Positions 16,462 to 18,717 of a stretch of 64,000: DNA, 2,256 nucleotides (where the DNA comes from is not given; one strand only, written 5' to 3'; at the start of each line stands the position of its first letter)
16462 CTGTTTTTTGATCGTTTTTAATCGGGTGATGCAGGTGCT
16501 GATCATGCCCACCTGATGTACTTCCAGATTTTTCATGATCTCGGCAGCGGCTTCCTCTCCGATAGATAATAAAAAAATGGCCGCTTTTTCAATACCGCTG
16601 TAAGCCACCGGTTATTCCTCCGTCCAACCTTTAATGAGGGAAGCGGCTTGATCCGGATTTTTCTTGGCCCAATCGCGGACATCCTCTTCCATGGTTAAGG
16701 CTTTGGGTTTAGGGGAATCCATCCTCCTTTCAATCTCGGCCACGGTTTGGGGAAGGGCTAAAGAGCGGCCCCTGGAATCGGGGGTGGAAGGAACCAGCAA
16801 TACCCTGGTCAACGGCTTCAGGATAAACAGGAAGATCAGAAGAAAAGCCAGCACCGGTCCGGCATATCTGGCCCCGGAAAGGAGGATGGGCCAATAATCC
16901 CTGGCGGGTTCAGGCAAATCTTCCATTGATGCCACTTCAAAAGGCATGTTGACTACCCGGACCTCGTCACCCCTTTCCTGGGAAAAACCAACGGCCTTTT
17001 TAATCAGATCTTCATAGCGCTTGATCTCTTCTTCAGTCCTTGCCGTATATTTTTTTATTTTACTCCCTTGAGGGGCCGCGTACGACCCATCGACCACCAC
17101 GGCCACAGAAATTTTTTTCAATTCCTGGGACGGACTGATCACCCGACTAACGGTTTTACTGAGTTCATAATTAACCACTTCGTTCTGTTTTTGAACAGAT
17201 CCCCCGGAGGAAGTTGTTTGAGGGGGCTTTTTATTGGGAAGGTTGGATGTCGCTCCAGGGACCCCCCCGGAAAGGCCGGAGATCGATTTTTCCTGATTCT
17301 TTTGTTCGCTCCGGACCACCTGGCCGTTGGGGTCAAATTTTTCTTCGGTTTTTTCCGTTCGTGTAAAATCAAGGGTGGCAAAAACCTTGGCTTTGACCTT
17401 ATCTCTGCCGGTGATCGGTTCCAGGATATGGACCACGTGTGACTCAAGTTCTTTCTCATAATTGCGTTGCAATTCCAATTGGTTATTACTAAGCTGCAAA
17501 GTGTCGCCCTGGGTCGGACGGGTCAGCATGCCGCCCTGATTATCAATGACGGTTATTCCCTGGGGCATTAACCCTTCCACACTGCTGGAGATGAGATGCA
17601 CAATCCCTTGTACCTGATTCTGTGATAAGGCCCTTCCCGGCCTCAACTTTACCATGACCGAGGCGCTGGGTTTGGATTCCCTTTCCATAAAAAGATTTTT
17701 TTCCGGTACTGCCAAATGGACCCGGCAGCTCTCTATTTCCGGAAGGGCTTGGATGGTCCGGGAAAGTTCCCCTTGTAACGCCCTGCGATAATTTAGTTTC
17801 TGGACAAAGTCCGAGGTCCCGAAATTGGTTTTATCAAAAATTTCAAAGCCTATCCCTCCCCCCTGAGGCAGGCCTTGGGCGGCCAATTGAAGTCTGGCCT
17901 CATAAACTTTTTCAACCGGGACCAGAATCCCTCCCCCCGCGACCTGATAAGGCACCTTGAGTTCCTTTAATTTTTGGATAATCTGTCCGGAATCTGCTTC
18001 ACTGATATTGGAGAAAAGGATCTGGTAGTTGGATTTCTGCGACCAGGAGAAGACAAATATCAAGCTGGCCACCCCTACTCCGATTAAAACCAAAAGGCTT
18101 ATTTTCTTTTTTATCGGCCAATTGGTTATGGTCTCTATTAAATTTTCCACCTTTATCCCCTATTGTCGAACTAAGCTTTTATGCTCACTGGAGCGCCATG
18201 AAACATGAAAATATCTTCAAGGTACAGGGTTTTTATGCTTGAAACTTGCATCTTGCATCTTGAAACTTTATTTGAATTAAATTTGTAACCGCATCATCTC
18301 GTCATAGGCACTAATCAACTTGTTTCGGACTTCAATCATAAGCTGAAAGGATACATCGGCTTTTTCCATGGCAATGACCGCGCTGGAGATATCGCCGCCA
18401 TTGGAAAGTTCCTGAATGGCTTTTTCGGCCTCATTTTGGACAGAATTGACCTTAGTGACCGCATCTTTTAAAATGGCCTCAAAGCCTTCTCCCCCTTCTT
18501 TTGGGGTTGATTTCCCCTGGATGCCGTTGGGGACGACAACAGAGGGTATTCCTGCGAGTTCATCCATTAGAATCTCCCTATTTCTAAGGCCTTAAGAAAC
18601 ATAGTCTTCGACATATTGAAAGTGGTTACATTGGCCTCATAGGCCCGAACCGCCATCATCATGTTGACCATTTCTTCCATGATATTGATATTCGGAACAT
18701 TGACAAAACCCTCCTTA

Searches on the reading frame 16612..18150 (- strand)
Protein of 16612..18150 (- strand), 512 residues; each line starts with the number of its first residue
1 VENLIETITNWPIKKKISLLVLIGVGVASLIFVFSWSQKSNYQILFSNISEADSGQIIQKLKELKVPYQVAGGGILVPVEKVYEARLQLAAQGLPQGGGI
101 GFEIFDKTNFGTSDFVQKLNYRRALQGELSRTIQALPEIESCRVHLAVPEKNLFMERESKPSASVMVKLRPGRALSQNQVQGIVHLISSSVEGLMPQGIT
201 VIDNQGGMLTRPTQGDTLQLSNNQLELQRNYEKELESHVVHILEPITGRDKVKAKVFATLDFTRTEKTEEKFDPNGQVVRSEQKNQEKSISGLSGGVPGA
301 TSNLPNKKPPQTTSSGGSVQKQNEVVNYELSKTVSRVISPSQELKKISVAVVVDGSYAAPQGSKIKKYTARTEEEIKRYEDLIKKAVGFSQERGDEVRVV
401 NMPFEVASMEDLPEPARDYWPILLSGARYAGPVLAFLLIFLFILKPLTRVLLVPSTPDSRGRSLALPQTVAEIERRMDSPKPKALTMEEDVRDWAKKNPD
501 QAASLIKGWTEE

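Call 66: find_related_loci(query=window:16612-18150:-, collection=metagenome_contigs, flank=3000)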
Query window:16612-18150:- (512 aa) in metagenome_contigs; peptide patterns used: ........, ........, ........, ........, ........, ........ (x = any residue, [..] = any of these).
600 stretches matched a pattern (row limit reached: there are more); 383 encode a relative of the query (tblastn E <= 1e-3); the best 80 are kept; 80 distinct loci.
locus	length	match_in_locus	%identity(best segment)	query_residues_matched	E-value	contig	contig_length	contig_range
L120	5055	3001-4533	79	3-512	0e+0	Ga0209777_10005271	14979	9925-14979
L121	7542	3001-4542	75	3-512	0e+0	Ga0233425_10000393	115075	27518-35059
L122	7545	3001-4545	74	3-512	0e+0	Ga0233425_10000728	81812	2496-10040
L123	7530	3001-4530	77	3-512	0e+0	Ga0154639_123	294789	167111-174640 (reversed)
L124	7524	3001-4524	56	1-512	0e+0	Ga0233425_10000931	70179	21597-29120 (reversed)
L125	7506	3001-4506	57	6-512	0e+0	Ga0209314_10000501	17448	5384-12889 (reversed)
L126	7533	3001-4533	56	1-512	0e+0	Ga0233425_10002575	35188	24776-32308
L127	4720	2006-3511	56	5-512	0e+0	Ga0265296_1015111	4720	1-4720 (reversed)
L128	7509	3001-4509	55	4-512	0e+0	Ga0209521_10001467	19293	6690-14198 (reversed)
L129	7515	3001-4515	51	1-512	2e-166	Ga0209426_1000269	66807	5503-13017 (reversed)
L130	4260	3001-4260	57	1-421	4e-166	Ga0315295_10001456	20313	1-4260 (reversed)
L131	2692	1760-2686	76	1-309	5e-169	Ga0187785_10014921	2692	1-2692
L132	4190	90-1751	55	1-509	3e-153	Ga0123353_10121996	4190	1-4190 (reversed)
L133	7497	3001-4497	46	3-512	2e-148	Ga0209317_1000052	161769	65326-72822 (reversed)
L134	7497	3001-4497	46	3-512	2e-148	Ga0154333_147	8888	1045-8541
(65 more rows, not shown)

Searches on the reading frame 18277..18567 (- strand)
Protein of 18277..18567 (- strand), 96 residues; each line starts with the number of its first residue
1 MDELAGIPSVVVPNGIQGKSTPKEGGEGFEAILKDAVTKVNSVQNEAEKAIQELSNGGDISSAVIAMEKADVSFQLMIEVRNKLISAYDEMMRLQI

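Call 29: find_encoding_contigs(protein=window:18277-18567:-, flank=10000, max_places=10)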
Protein window:18277-18567:- (96 aa): 3 contigs read that carry it; 2 places shown.
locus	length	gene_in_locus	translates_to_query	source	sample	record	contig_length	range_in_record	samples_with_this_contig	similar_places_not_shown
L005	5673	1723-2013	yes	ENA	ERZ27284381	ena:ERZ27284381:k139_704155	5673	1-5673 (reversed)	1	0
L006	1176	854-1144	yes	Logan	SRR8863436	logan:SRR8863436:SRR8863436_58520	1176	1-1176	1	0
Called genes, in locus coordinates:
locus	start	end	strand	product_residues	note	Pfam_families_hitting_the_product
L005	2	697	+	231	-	?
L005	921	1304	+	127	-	PF00460:Flg_bb_rod (weak)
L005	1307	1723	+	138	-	PF00460:Flg_bb_rod (weak), PF06429:Flg_bbr_C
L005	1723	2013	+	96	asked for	PF02049:FliE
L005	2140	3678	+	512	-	PF01514:YscJ_FliF, PF08345:YscJ_FliF_C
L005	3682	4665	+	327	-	PF03448:MgtE_N (faint), PF14842:FliG_N, PF14841:FliG_M, PF14842:FliG_N (weak), PF01706:FliG_C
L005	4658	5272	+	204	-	PF02108:FliH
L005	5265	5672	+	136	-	?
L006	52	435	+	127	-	PF00460:Flg_bb_rod (weak)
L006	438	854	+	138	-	PF00460:Flg_bb_rod (weak), PF06429:Flg_bbr_C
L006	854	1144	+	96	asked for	PF02049:FliE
